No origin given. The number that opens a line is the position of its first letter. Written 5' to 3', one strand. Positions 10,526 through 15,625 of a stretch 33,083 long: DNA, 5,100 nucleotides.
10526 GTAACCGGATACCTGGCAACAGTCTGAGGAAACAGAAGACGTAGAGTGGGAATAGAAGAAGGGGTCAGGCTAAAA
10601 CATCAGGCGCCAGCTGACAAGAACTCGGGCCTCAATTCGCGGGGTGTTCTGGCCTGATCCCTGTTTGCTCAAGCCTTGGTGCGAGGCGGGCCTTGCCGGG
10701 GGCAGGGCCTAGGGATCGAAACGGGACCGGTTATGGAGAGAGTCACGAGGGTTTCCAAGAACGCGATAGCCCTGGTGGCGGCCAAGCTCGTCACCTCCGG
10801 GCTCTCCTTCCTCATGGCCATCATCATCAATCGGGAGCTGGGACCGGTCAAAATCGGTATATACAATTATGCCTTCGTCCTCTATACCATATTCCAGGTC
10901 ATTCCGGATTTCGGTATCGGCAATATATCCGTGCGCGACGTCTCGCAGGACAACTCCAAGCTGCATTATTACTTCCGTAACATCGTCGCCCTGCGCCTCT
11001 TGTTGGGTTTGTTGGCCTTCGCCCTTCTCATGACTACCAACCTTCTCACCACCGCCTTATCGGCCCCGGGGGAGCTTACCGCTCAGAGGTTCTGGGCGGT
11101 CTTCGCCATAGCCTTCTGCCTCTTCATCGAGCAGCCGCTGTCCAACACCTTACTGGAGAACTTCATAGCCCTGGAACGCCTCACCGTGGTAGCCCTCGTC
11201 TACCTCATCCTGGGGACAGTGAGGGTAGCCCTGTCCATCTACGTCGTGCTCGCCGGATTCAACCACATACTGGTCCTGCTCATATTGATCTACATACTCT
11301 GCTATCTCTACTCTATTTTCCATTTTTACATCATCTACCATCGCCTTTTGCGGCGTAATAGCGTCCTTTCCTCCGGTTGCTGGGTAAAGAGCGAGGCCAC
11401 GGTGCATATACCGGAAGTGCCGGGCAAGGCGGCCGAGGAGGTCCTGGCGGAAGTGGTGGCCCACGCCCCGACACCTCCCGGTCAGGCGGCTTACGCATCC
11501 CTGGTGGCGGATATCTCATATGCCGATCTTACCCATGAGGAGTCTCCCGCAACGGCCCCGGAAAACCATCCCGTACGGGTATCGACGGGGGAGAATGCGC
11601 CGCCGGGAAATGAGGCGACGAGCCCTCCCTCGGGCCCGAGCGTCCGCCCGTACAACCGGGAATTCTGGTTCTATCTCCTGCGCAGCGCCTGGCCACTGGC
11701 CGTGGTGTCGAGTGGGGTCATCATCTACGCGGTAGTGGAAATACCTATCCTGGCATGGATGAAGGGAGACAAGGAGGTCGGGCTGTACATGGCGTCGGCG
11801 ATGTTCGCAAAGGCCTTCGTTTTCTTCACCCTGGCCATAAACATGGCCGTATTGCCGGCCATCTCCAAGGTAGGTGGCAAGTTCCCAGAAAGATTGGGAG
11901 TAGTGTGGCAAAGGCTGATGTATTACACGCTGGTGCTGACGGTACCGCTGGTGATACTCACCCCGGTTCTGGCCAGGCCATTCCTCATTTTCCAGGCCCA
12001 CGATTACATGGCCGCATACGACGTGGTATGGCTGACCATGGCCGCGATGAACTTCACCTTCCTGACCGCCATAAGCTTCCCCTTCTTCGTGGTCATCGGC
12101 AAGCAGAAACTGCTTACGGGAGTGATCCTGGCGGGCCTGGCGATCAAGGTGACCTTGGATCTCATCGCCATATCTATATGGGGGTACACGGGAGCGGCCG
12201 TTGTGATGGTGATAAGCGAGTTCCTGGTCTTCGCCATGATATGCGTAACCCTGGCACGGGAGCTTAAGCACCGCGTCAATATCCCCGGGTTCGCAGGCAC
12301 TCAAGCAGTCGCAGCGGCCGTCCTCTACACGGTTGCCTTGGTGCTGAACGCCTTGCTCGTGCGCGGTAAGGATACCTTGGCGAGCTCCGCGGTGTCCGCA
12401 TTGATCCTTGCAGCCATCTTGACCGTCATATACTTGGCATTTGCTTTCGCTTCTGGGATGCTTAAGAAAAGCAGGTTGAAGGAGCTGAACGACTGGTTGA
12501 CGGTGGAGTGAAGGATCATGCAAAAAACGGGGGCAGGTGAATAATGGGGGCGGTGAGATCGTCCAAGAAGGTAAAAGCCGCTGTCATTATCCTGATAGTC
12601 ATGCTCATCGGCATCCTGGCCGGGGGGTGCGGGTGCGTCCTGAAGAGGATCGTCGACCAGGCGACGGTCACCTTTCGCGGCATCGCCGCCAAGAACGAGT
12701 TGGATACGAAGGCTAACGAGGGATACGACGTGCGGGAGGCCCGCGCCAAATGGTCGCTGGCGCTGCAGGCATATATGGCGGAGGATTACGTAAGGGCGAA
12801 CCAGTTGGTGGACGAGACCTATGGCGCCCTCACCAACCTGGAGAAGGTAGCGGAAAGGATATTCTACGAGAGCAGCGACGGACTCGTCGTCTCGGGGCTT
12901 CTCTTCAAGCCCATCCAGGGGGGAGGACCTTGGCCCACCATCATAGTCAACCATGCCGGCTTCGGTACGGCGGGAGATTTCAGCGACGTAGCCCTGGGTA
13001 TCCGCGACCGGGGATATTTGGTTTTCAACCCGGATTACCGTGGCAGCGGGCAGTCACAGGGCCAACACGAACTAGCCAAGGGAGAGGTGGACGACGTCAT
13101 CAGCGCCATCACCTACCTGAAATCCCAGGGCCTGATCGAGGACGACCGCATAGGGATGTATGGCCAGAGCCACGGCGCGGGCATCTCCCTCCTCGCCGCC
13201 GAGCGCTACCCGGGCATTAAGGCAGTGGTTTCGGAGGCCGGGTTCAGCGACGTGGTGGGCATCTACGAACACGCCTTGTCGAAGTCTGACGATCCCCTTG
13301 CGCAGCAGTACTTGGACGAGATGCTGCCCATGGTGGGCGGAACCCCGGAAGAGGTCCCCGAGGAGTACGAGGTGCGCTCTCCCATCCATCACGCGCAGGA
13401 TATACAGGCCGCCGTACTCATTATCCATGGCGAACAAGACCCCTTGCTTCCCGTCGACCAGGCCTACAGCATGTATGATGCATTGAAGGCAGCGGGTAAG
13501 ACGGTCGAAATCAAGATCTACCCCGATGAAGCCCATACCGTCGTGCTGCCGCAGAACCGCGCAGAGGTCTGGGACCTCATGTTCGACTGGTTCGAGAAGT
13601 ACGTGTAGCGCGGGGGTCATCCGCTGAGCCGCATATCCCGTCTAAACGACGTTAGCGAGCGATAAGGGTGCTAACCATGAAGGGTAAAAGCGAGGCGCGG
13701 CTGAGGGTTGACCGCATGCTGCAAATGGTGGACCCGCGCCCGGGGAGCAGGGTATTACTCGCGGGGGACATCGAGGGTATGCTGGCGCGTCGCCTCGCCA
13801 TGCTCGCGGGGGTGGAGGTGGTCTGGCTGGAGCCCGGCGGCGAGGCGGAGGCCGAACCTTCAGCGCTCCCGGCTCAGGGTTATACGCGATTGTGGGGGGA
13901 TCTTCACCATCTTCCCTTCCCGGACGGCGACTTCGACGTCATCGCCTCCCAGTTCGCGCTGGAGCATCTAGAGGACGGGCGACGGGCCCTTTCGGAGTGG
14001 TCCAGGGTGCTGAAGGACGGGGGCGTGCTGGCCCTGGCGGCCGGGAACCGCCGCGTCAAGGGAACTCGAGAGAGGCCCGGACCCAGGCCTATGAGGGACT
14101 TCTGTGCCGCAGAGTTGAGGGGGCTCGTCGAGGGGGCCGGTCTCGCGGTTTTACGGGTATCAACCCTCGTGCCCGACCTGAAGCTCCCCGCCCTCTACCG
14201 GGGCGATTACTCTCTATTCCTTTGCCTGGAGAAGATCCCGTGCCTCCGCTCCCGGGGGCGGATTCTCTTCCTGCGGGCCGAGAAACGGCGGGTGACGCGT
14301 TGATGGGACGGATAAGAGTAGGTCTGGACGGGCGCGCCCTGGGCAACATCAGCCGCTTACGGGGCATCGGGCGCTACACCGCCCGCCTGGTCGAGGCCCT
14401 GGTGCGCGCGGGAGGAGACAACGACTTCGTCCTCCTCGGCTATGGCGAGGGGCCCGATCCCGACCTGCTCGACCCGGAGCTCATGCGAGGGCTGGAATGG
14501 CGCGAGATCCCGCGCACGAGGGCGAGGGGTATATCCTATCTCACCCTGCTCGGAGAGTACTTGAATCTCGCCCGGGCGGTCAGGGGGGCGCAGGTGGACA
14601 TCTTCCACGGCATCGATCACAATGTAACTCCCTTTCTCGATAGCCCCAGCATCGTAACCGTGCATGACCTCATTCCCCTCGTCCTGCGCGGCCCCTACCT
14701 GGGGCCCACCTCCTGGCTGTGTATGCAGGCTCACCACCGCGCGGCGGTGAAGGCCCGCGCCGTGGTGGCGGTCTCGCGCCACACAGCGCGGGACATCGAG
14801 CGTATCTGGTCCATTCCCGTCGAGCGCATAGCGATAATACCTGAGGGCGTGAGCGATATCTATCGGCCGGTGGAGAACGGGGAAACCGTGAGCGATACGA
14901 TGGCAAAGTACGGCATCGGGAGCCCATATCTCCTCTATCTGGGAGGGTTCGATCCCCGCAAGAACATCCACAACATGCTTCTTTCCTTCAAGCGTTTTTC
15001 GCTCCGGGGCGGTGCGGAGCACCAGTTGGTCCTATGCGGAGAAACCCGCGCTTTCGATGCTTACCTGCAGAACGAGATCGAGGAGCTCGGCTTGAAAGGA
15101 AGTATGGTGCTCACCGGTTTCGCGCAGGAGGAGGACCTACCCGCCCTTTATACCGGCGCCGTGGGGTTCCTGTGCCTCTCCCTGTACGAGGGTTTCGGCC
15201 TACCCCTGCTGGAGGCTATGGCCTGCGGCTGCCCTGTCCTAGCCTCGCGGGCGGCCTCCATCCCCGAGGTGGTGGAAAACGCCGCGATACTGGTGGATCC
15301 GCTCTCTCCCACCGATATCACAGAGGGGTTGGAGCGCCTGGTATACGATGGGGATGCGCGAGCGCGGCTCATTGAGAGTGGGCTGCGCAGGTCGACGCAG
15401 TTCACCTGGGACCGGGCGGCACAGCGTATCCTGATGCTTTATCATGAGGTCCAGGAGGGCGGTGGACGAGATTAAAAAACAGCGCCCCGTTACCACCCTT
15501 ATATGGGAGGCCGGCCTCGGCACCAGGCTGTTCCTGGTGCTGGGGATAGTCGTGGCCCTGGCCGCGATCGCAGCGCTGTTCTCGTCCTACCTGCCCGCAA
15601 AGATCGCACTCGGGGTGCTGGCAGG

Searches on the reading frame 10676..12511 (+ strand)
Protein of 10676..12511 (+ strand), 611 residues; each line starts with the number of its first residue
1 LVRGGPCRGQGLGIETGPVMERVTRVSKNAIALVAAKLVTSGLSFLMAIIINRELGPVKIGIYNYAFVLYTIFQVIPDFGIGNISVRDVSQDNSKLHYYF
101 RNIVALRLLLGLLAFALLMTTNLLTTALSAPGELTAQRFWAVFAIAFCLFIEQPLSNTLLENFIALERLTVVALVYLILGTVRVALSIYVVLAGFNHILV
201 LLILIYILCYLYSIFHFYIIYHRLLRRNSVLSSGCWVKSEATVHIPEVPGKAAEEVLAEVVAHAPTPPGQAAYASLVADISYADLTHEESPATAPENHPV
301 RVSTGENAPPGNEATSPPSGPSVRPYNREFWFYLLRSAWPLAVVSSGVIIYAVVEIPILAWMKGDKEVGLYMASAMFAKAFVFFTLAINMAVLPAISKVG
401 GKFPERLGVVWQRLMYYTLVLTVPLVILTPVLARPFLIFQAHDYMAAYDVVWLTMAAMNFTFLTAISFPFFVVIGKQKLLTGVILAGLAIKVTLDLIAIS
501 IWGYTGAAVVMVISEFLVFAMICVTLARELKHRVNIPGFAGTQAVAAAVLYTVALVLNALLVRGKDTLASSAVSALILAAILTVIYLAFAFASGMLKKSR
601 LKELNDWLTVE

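Call 10: search_protein_families(library=pfam, proteins=[window:10676-12511:+])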
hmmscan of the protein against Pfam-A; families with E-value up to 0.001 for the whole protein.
window:10676-12511:+ (611 aa): 1 family
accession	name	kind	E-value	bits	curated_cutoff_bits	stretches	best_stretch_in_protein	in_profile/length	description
PF01943.22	Polysacc_synt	-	7.5e-18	65.4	28.2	2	27-227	2-195/274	Polysaccharide biosynthesis protein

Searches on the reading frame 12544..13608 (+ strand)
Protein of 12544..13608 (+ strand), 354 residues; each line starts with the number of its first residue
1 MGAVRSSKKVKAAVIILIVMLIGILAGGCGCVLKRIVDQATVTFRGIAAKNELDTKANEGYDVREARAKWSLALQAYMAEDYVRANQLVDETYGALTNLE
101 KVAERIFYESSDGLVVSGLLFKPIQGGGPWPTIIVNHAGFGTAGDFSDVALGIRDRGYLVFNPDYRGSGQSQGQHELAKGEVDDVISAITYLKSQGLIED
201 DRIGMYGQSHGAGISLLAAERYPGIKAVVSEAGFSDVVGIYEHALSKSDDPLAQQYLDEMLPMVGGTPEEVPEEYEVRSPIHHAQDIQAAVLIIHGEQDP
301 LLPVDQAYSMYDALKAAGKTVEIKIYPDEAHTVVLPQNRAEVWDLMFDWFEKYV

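Call 10: search_protein_families(library=pfam, proteins=[window:12544-13608:+])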
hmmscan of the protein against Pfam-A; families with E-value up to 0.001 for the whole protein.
window:12544-13608:+ (354 aa): 11 families
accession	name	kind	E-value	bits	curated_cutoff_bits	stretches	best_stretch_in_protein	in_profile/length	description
PF00326.27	Peptidase_S9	-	2.9e-34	118.9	22.6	1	153-353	10-209/213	Prolyl oligopeptidase family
PF02129.25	Peptidase_S15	-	5.8e-22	79.1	23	1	112-242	1-139/262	X-Pro dipeptidyl-peptidase (S15 family)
PF01738.24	DLH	-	2.5e-20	73.4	21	1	118-353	3-216/217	Dienelactone hydrolase family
PF12146.15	Hydrolase_4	-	2.5e-16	60.1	27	2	132-233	6-109/239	Serine aminopeptidase, S33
PF20434.5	BD-FAE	-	1.4e-15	57.9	26.8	1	149-314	39-215/215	BD-FAE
PF00561.26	Abhydrolase_1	-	6.4e-15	55.9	25.8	1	131-233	1-102/245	alpha/beta hydrolase fold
PF08840.17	BAAT_C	-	1.5e-09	38.7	20.9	1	188-336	9-163/210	BAAT / Acyl-CoA thioester hydrolase C terminal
PF05448.18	AXE1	-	2.2e-09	36.9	21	1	106-341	59-313/321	Acetyl xylan esterase (AXE1)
PF07859.19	Abhydrolase_3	-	4e-09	37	25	1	179-333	46-208/210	alpha/beta hydrolase fold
PF03583.20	LIP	-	3.9e-07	30.1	23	1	155-221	24-91/286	Secretory lipase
PF02230.22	Abhydrolase_2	-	3.6e-06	27.4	23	1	288-333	156-201/217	Phospholipase/Carboxylesterase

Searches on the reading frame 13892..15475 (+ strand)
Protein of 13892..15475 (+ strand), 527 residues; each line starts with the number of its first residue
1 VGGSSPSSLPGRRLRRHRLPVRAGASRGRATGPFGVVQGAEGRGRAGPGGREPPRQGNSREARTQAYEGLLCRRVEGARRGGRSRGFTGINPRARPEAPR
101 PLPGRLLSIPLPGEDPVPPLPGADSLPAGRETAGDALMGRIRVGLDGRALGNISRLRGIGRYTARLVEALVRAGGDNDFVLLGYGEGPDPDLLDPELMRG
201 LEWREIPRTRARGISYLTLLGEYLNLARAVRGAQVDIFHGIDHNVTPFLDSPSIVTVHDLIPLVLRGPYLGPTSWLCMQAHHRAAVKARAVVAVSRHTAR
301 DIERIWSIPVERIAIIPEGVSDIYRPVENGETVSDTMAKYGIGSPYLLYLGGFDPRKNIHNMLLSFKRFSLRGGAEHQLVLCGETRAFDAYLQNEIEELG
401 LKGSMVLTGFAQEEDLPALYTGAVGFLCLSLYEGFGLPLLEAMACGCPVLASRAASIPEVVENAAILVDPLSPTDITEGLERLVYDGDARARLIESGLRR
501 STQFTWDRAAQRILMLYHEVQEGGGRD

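Call 10: search_protein_families(library=pfam, proteins=[window:13892-15475:+])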
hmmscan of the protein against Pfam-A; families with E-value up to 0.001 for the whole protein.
window:13892-15475:+ (527 aa): 6 families
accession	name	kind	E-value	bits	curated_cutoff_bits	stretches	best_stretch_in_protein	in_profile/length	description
PF00534.26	Glycos_transf_1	-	5e-31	108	26.4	1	343-497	14-169/172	Glycosyl transferases group 1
PF13692.12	Glyco_trans_1_4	-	9.8e-24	84.7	27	1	345-484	2-140/142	Glycosyl transferases group 1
PF13439.12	Glyco_transf_4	-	1.5e-15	58.1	28.5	1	158-320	3-166/170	Glycosyltransferase Family 4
PF13579.12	Glyco_trans_4_4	-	6.4e-14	53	29.7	1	158-318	2-157/158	Glycosyl transferase 4-like domain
PF13524.12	Glyco_trans_1_2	-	1.7e-07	31.7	25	1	408-514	32-143/144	Glycosyl transferase-like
PF20706.3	GT4-conflict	-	1.1e-05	25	26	1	285-460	144-319/385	Family 4 Glycosyltransferase in conflict systems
